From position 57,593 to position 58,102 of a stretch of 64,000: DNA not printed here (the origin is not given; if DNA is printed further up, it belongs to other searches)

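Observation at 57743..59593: Compact three-gene module (small Cys/His protein, Beta-protein/sce7725-like, convergent PD-(D/E)xK sce7726-like nuclease) as island cargo: candidate undescribed defence system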

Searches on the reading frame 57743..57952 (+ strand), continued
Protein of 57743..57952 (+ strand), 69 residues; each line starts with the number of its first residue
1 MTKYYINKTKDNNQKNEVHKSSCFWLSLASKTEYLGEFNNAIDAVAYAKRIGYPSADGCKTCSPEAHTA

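Call 84: search_protein_families(library=padloc, proteins=[L006:1264-1959:+, L006:5-835:+], max_evalue=0.001)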
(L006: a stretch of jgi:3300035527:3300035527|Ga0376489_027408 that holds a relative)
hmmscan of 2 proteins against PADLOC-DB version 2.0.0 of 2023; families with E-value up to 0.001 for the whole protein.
L006:1264-1959:+ (231 aa): 9 families
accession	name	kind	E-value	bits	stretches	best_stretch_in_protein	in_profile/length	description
PDLC04819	PDC-S02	-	2.3e-16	58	1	67-181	191-306/334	-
PDLC03657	mREase_IV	-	2.3e-13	48.2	1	65-173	165-283/317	Type IV methyl-directed restriction enzyme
PDLC00631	ZorD1|ZorD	-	2.3e-12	43.6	1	66-184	942-1063/1071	"SWI2/SNF2 helicase, Mrr-like nuclease"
PDLC04806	PDC-S02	-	6.7e-12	43.3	1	48-179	161-298/324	-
PDLC00628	ZorD1|ZorD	-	2.6e-09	33.3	1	42-179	996-1137/1171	"SWI2/SNF2 helicase, Mrr-like nuclease"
PDLC04796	PDC-S02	-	3.8e-09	34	1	62-179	233-355/390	-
PDLC03663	mREase_IV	-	1.9e-06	24.9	1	72-181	412-522/544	Type IV methyl-directed restriction enzyme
PDLC03597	REase_MTase_IIG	-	8.2e-05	18.3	1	74-174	38-139/1646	Type IIG restriction enzyme-methyltransferase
PDLC04815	PDC-S02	-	0.00066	17.1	1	76-168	209-303/346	-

L006:5-835:+ (276 aa): 107 families (the best 25 are shown)
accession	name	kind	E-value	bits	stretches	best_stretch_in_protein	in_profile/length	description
PDLC02979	AriA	-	2.3e-17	61.9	1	9-127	261-373/373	-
PDLC00305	PtuA1|PtuA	-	1.1e-13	49.3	1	82-157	243-313/392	AAA ATPase domain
PDLC02980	AriA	-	1.9e-13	49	1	44-127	221-303/304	-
PDLC02358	Old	-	5.4e-13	46.6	1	11-153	207-351/578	Old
PDLC03878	NsnB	-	7.7e-13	46.9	1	19-130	176-284/345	-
PDLC00303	PtuA1|PtuA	-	1.2e-12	45.6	1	49-158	204-309/386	AAA ATPase domain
PDLC00271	PtuA1|PtuA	-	1.5e-12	45.8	1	86-147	281-336/421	AAA ATPase domain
PDLC00289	PtuA1|PtuA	-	1.8e-12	45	1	4-155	174-315/404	AAA ATPase domain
PDLC04164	AriA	-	2.3e-12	45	1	15-126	134-235/253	-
PDLC00273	PtuA1|PtuA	-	3.7e-12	44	1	48-134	190-276/375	AAA ATPase domain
PDLC00070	GajA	-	5.4e-12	43.1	1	10-127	216-337/596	AAA ATPase domain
PDLC00304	PtuA1|PtuA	-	7.2e-12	43.2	1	82-135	287-339/444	AAA ATPase domain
PDLC02913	ATPase_I-A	-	7.3e-12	43.2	1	86-198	366-479/508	-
PDLC02915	ATPase-Toprim_I-B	-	7.9e-12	42.7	1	67-153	241-323/623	-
PDLC00290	PtuA1|PtuA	-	1e-11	42.8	1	75-132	261-318/414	AAA ATPase domain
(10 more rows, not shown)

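Call 101: find_homologous_proteins(query=A5, max_evalue=0.00001)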
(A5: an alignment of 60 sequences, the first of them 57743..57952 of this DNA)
Query A5 (60 sequences) (69 aa, profile of the alignment): 1415 proteins with E <= 0.00001 among 1477 candidates; the best 120 are listed.
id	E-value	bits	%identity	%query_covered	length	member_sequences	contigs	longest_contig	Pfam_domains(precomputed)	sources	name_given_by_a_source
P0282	5.9e-27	112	51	100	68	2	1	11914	-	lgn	-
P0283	6.2e-27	111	46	100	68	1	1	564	-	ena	-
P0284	6.5e-27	111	45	100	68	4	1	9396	-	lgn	-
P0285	6.5e-27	111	49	100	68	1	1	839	-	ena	-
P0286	7.0e-27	111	45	100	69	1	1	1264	-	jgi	-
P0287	8.5e-27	111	51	97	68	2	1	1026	-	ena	-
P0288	9.8e-27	111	51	99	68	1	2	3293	-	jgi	jgi:hypothetical protein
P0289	1.5e-26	110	43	100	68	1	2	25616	-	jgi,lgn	-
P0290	2.0e-26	110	50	99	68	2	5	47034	-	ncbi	-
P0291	2.0e-26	110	48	100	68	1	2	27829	-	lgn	-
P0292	2.1e-26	110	45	100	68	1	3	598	-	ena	-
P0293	2.3e-26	110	54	100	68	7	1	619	-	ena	-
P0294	2.4e-26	110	43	100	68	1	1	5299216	-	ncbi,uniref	ncbi:hypothetical protein WAF17_10735 [Bernardetia sp. ABR2-2B]|uniref:hypothetical protein n=1 Tax=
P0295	2.5e-26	110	46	99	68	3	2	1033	-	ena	-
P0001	2.7e-26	109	100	100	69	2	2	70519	-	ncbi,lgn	-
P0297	2.8e-26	109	42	100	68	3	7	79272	-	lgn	-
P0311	7.3e-26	108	42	100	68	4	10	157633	-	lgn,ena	-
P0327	1.4e-25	107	45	100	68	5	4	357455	-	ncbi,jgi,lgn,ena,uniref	ncbi:hypothetical protein VBY74_09680 [Tenacibaculum ascidiaceicola]|uniref:hypothetical protein n=1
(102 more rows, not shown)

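Call 102: find_encoding_contigs(protein=P0327, flank=4000, max_places=3)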
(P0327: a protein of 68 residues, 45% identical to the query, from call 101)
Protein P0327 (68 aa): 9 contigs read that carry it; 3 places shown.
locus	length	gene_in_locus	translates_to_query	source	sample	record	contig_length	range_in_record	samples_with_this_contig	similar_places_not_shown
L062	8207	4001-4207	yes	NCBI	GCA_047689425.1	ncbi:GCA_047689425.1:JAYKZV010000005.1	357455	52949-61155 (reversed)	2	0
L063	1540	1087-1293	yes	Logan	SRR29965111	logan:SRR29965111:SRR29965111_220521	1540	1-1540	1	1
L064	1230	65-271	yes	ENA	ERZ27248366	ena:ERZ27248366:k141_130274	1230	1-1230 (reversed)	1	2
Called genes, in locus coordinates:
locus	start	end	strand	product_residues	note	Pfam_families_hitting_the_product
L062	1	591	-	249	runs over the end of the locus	-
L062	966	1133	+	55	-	-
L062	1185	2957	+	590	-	PF13424:TPR_12 (faint)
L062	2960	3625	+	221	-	PF00072:Response_reg (weak)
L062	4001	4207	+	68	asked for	-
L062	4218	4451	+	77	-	-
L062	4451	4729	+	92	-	-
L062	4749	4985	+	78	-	-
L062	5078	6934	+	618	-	PF02518:HATPase_c, PF00204:DNA_gyraseB, PF01751:Toprim, PF00986:DNA_gyraseB_C (weak)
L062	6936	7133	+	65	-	-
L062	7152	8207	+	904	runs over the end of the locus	PF00521:DNA_topoisoIV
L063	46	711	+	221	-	PF00072:Response_reg (weak)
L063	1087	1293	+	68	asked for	-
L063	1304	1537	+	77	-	-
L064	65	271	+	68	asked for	-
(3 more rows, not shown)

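Call 103: find_encoding_contigs(protein=P0311, flank=4000, max_places=3)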
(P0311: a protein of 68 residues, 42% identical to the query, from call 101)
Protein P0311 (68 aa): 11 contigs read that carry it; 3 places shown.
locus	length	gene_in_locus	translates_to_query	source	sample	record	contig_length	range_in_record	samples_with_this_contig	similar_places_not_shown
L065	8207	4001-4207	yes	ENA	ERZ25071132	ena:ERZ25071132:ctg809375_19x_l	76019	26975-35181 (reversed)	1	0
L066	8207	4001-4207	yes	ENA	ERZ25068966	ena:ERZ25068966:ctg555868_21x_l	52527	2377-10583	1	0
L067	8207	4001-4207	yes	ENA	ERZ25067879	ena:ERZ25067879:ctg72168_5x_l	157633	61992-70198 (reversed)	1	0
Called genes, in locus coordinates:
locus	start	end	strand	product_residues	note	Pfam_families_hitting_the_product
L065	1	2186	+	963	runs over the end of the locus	PF03477:ATP-cone, PF00317:Ribonuc_red_lgN, PF02867:Ribonuc_red_lgC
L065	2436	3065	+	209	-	PF13638:PIN_4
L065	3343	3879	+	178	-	-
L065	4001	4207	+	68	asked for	-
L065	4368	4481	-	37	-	-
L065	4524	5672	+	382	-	-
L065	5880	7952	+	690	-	PF14457:Prok-E2_A, PF14464:Prok-JAB (weak)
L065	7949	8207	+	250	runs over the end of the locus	-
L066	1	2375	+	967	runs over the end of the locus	PF03477:ATP-cone, PF00317:Ribonuc_red_lgN, PF02867:Ribonuc_red_lgC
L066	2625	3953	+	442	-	PF13638:PIN_4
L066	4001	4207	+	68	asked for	-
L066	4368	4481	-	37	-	-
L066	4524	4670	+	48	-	-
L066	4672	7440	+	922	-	PF13289:SIR2_2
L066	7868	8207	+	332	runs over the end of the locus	PF26354:DMF_alpha (faint)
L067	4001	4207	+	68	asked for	-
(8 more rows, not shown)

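Call 104: find_encoding_contigs(protein=P0297, flank=4000, max_places=3)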
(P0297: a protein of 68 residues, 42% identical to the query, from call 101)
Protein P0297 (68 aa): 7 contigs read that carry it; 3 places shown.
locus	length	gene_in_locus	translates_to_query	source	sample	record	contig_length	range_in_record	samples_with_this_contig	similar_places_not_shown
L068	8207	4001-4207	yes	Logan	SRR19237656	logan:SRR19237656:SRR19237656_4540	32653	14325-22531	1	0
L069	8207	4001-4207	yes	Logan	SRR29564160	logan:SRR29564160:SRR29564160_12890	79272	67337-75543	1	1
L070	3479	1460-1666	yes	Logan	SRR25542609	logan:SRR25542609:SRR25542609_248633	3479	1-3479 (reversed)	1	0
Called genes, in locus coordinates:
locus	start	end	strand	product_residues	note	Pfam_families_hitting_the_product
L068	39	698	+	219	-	PF01895:PhoU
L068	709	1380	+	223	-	PF00072:Response_reg, PF00486:Trans_reg_C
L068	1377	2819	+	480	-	PF00512:HisKA, PF02518:HATPase_c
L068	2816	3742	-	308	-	PF03741:TerC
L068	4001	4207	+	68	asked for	-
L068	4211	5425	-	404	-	PF00817:IMS, PF11799:IMS_C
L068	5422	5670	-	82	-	-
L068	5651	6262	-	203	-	PF01726:LexA_DNA_bind, PF00717:Peptidase_S24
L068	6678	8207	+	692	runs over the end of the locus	PF07715:Plug, PF00593:TonB_dep_Rec_b-barrel, PF14905:OMP_b-brl_3, PF25183:OMP_b-brl_4 (faint)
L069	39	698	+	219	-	PF01895:PhoU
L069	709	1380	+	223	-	PF00072:Response_reg, PF00486:Trans_reg_C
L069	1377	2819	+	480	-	PF00512:HisKA, PF02518:HATPase_c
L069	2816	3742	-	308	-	PF03741:TerC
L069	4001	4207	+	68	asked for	-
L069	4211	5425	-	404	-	PF00817:IMS, PF11799:IMS_C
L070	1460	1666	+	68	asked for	-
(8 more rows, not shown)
